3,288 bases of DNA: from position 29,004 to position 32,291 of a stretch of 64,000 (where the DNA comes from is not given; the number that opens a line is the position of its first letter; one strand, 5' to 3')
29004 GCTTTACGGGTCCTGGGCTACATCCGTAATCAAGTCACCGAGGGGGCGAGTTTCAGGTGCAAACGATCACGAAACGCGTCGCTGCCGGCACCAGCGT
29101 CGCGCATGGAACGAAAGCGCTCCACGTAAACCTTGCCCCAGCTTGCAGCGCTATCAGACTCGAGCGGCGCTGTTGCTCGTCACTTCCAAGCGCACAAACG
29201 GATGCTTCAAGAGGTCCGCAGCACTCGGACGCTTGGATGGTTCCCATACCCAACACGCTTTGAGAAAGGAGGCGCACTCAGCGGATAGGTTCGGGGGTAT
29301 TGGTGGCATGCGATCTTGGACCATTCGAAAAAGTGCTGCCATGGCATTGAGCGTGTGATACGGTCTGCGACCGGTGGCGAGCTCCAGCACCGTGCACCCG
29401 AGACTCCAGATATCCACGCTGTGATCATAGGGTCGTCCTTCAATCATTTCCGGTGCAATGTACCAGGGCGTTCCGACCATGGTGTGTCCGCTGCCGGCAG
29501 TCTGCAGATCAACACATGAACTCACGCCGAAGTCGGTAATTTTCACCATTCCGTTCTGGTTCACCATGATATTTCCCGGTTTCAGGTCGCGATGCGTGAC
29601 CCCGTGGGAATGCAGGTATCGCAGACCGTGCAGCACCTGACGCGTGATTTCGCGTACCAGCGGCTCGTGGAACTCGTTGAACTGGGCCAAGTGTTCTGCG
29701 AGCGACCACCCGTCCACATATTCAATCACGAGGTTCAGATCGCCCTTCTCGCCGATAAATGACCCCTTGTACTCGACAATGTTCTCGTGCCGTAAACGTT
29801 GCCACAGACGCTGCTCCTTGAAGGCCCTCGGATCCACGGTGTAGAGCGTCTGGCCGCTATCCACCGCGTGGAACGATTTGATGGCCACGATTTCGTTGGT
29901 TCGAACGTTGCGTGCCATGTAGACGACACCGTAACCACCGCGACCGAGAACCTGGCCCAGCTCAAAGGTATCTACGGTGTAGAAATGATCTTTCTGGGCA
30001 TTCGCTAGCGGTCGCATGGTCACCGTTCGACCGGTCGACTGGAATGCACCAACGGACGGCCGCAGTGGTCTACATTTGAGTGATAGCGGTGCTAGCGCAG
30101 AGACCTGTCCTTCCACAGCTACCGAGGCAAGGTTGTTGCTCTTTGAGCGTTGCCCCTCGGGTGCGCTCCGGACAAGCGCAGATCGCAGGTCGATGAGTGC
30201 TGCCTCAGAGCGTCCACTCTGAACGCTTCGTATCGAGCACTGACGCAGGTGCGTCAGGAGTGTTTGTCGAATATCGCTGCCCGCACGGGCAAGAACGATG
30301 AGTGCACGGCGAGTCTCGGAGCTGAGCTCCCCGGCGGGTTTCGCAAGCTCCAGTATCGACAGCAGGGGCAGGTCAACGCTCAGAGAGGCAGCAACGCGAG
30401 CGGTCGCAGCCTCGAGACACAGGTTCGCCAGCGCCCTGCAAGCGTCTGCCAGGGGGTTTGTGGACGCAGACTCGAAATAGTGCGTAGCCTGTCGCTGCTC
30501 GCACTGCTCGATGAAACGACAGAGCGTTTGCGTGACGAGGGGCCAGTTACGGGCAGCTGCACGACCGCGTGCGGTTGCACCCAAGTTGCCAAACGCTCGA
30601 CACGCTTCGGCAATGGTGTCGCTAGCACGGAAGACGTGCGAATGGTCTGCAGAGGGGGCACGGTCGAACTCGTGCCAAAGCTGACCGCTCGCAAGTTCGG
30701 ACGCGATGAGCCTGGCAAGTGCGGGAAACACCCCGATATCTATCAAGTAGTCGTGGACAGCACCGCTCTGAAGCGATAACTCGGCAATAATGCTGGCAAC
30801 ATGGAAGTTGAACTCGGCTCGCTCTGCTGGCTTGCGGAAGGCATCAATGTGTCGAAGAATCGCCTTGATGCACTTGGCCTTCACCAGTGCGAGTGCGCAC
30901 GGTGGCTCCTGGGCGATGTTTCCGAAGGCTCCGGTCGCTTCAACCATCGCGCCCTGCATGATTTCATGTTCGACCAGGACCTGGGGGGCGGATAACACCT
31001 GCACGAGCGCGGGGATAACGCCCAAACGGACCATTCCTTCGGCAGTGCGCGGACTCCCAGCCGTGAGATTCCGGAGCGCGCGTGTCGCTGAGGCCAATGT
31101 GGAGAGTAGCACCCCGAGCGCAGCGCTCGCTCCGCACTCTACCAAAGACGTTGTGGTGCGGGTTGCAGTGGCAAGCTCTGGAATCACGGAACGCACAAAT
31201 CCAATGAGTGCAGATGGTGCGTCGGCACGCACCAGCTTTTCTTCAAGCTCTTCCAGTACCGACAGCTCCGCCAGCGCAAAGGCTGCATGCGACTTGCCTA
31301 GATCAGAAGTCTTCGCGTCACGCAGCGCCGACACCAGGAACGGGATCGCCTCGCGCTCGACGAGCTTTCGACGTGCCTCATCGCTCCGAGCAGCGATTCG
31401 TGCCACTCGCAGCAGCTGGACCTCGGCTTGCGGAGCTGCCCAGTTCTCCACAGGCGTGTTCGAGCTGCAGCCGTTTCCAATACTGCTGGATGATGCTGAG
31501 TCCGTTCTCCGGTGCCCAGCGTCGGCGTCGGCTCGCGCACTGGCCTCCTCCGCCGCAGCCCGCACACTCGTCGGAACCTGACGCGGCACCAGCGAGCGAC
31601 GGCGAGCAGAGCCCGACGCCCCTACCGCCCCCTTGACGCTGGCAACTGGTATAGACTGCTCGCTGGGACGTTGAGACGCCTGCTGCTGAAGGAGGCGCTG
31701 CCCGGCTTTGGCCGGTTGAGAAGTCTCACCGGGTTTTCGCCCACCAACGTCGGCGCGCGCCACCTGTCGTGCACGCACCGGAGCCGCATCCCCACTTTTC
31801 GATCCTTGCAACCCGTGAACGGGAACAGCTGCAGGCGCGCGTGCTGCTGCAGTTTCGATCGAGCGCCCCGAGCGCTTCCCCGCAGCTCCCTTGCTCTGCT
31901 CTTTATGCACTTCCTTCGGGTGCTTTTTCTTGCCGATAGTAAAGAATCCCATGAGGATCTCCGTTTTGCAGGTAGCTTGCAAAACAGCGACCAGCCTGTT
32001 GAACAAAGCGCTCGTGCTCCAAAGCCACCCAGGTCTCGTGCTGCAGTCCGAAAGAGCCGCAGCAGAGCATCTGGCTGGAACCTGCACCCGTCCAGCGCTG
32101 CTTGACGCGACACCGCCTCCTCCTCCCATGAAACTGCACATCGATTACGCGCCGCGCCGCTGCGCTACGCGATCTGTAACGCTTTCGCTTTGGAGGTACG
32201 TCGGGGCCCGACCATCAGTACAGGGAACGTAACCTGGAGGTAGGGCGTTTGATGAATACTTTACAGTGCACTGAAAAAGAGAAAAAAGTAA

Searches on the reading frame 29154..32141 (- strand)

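Call 7: search_protein_families(library=pfam, proteins=[window:29154-32141:-], max_evalue=0.01)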
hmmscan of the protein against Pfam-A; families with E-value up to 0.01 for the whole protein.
window:29154-32141:- (995 aa): 8 families
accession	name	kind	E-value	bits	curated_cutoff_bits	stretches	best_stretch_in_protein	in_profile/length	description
PF00069.31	Pkinase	-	6.6e-70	235.9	31.7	1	726-983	1-263/263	Protein kinase domain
PF07714.23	PK_Tyr_Ser-Thr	-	7.1e-44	150.5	23.1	1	727-979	2-256/258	Protein tyrosine and serine/threonine kinase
PF06293.20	Kdo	-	5.7e-08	32.9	21.3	1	770-864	55-155/207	Lipopolysaccharide kinase (Kdo/WaaP) family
PF24768.1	ARM_ARMC5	-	2.9e-07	30.6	79.9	1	254-434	17-166/289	ARMC5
PF03109.22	ABC1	-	3e-06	27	22.9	1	804-877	145-217/244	ABC1 atypical kinase-like domain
PF14531.12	Kinase-like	-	7.5e-05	22.6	25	1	814-928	128-251/289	Kinase-like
PF01636.29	APH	-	0.0047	17.2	23.2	1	835-886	161-201/239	Phosphotransferase enzyme family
PF13095.12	FTA2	-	0.0085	16.2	30.2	0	826-860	170-204/214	Kinetochore Sim4 complex subunit FTA2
